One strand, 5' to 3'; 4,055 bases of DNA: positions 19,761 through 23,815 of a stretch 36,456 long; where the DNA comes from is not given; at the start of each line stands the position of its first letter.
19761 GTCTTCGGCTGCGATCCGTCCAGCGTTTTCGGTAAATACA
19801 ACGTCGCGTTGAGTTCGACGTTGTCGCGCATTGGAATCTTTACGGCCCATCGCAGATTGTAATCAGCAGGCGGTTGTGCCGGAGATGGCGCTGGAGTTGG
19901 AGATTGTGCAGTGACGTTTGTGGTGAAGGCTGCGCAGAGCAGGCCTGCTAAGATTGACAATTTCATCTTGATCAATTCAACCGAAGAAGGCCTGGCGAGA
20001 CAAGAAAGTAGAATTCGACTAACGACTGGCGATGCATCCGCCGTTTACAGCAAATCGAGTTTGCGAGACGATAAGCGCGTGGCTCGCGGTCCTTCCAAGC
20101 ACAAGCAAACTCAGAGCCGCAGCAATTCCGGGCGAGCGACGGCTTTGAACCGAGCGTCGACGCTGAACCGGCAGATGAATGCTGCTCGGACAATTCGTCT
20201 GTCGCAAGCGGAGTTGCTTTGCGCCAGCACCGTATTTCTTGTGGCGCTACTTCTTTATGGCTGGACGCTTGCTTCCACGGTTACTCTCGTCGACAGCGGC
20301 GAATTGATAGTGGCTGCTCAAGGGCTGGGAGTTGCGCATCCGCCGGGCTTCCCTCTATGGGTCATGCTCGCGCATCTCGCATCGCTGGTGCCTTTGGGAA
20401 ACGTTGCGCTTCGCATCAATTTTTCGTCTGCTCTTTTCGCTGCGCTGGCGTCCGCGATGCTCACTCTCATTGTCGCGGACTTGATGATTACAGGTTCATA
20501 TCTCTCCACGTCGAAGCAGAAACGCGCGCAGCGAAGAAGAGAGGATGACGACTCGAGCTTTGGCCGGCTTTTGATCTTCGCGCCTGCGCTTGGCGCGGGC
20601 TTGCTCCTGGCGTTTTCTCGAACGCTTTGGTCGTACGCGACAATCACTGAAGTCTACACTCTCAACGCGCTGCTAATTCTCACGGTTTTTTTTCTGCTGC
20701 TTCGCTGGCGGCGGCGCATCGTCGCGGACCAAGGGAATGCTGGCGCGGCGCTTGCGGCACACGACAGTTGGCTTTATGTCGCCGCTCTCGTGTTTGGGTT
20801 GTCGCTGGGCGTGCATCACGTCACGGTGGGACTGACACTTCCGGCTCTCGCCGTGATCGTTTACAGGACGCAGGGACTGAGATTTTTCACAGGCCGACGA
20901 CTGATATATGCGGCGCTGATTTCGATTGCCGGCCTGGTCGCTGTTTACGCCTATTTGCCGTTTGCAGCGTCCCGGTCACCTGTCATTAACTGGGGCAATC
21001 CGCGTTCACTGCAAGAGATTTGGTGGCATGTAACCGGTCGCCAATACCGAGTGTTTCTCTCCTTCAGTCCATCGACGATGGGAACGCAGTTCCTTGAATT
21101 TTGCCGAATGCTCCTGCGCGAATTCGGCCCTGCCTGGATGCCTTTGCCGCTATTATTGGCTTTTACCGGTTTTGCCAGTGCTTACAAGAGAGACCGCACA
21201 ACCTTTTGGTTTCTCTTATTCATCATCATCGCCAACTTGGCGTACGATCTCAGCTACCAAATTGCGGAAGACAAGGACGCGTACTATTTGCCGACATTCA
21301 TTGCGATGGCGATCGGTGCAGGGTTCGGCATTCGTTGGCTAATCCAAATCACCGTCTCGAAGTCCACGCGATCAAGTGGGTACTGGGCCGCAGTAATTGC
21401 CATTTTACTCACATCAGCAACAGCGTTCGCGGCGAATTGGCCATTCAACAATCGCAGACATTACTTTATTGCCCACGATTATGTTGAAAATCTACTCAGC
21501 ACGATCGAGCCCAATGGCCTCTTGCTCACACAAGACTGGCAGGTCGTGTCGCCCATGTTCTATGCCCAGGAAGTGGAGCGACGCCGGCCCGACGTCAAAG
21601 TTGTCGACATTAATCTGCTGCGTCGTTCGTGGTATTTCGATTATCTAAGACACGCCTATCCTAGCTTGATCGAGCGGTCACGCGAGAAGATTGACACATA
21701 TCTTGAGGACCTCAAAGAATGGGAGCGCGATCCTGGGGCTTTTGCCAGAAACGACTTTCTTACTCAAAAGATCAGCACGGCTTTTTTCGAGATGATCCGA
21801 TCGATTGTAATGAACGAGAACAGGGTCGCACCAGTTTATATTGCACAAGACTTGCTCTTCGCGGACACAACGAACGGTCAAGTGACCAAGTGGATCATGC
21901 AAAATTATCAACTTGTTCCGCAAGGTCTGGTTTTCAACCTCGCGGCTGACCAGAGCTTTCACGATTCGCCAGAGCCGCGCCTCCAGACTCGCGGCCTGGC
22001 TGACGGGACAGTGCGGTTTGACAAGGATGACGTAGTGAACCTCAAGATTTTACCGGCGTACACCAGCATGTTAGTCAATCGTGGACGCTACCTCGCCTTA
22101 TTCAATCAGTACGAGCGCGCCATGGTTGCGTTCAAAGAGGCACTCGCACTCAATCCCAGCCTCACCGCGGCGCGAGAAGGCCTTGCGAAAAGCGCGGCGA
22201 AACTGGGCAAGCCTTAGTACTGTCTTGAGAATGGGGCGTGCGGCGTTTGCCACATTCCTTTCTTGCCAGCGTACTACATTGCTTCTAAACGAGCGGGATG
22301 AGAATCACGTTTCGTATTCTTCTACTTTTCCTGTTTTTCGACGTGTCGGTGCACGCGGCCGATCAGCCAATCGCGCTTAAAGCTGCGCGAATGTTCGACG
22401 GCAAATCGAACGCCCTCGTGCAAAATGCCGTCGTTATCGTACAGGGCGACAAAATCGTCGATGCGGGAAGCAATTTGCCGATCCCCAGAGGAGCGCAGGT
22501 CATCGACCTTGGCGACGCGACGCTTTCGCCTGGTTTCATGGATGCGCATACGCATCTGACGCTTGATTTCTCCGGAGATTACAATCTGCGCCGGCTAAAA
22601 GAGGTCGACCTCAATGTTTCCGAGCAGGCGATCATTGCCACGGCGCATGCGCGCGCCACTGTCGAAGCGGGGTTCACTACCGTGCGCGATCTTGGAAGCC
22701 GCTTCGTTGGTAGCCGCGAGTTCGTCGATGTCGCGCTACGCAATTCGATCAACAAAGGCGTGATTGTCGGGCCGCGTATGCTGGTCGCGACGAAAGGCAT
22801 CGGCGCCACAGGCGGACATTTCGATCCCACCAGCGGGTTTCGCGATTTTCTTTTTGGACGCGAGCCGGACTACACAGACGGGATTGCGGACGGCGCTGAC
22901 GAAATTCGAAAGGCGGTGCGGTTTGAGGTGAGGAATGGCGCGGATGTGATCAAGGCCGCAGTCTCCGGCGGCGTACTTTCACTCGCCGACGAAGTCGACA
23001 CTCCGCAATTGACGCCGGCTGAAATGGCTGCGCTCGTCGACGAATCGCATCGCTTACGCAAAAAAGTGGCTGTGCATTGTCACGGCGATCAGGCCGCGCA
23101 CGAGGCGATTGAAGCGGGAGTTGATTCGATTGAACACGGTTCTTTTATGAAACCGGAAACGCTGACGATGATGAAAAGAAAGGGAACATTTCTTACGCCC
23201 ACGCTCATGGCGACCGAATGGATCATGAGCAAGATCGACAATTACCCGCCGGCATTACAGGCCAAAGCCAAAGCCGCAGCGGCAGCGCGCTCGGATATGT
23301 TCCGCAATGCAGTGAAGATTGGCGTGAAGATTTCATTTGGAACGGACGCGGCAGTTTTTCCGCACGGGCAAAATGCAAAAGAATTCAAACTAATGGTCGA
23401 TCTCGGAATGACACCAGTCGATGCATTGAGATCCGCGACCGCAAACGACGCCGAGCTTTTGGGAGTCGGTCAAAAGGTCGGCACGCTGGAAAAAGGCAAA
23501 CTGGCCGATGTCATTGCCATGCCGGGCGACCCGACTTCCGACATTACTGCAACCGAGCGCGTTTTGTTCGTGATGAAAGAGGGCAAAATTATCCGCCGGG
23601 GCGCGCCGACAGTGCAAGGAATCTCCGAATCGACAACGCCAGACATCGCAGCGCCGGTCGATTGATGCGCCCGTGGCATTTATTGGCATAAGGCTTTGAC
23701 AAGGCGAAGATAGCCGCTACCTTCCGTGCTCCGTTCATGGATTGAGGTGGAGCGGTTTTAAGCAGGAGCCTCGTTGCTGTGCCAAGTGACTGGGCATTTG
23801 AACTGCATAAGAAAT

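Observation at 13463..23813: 10.35-kb accessory block splits the normally contiguous rplK-rplA pair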

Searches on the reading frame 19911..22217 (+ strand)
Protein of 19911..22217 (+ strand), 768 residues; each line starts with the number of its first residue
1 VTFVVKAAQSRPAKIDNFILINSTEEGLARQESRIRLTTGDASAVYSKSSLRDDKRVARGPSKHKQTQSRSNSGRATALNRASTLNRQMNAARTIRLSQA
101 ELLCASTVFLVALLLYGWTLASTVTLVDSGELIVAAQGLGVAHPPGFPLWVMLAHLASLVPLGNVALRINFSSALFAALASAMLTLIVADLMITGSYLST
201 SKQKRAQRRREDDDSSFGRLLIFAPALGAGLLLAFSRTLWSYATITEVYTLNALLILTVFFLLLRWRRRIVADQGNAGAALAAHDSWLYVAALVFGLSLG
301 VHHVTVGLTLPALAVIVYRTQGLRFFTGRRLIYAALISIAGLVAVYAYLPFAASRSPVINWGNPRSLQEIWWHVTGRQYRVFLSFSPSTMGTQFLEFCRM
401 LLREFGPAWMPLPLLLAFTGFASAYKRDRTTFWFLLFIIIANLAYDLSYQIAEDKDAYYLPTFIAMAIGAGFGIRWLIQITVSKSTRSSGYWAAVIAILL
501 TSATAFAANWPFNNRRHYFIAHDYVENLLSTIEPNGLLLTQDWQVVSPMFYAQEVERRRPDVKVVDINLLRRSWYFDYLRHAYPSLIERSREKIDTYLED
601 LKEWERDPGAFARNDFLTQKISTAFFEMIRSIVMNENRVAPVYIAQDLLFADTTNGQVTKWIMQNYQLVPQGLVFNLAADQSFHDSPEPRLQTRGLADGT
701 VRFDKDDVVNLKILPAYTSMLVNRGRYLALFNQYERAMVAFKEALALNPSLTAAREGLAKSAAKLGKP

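Call 5: search_protein_families(library=pfam, proteins=[window:19911-22217:+], max_evalue=0.01)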
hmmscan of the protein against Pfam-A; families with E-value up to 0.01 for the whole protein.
window:19911-22217:+ (768 aa): 5 families
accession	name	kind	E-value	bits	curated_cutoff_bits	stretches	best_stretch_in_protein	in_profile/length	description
PF11028.14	TMEM260-like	-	1.5e-39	136.1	24.2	1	128-320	1-173/179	Protein O-mannosyl-transferase TMEM260-like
PF00515.34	TPR_1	-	0.0025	18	27.8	1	722-750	5-33/34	Tetratricopeptide repeat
PF13428.12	TPR_14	-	0.0029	18.6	23.5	0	723-760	6-43/44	Tetratricopeptide repeat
PF07719.23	TPR_2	-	0.003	18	27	1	721-750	4-33/34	Tetratricopeptide repeat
PF13414.12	TPR_11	-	0.0085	16.2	26.8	0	732-766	8-42/42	TPR repeat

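Call 44: search_protein_families(library=ncbifam, proteins=[window:19911-22217:+], max_evalue=0.01)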
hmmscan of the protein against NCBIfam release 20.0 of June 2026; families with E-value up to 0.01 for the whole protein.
window:19911-22217:+ (768 aa): 0 families

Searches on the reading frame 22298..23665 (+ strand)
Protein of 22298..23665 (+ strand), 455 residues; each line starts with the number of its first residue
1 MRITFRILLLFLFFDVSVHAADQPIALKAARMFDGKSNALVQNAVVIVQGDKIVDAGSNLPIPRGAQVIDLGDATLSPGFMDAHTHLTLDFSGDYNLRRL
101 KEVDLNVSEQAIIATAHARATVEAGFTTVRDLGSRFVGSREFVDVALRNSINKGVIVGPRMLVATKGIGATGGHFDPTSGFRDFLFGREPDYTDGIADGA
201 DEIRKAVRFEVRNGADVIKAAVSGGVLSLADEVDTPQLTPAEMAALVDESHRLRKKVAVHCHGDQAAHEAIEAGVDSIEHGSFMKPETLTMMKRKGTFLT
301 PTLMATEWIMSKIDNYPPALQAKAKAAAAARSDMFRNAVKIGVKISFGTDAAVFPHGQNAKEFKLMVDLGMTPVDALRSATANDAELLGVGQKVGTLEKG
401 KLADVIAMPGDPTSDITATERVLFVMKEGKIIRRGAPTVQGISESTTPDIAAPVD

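Call 5: search_protein_families(library=pfam, proteins=[window:22298-23665:+], max_evalue=0.01)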
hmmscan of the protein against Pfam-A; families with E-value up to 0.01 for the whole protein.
window:22298-23665:+ (455 aa): 2 families
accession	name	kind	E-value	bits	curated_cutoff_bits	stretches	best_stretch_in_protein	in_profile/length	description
PF01979.26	Amidohydro_1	-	1.7e-49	169.3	25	1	76-432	2-345/345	Amidohydrolase family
PF07969.17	Amidohydro_3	-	2.3e-15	57.5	29.7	2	213-432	253-471/472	Amidohydrolase family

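Call 44: search_protein_families(library=ncbifam, proteins=[window:22298-23665:+], max_evalue=0.01)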
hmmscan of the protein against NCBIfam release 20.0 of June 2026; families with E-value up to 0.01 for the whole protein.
window:22298-23665:+ (455 aa): 44 families (the best 25 are shown)
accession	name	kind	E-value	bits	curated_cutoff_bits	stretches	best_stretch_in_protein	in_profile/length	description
NF051886.1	XaaProDiPepCaul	equivalog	4.3e-121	404.7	500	1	27-432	2-397/398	Xaa-Pro dipeptidase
TIGR01224.1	hutI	equivalog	1.2e-14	54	298.15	2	326-429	282-375/377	imidazolonepropionase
NF006056.0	PRK08204.1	subfamily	3.8e-12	45.7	391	2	344-408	316-379/449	hypothetical protein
NF006689.0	PRK09237.1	equivalog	1.1e-11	43.9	371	1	25-135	5-95/383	amidohydrolase/deacetylase family metallohydrolase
NF009060.0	PRK12394.1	equivalog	1.1e-10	40.9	442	2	367-405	297-335/381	metallo-dependent hydrolase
NF004636.0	PRK05985.1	subfamily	3.2e-09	36.1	408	1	41-96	15-70/398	amidohydrolase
NF006679.0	PRK09228.1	subfamily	6.6e-09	35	351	1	338-416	315-393/433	guanine deaminase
NF005557.0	PRK07228.1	equivalog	2.1e-08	33.3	522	2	371-411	337-377/445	5'-deoxyadenosine deaminase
NF006549.0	PRK09045.1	equivalog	3.1e-08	32.7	540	1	374-408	344-378/444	TRZ/ATZ family hydrolase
TIGR02967.1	guan_deamin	equivalog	1.8e-07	30.5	375.4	1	338-408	290-360/401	guanine deaminase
TIGR00221.1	nagA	equivalog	2e-07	30.3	225.65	1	38-86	16-64/380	N-acetylglucosamine-6-phosphate deacetylase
TIGR00857.1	pyrC_multi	subfamily_domain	9.8e-07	28.1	279.05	1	44-87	6-48/412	dihydroorotase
NF004801.0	PRK06151.1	subfamily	1.5e-06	27.3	416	1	33-90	14-70/491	chlorohydrolase family protein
NF005759.0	PRK07583.1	equivalog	2.8e-06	26.3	403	0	31-87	29-84/438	cytosine deaminase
TIGR03178.1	allantoinase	equivalog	3.2e-06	26.2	357.85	1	41-88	15-61/441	allantoinase AllB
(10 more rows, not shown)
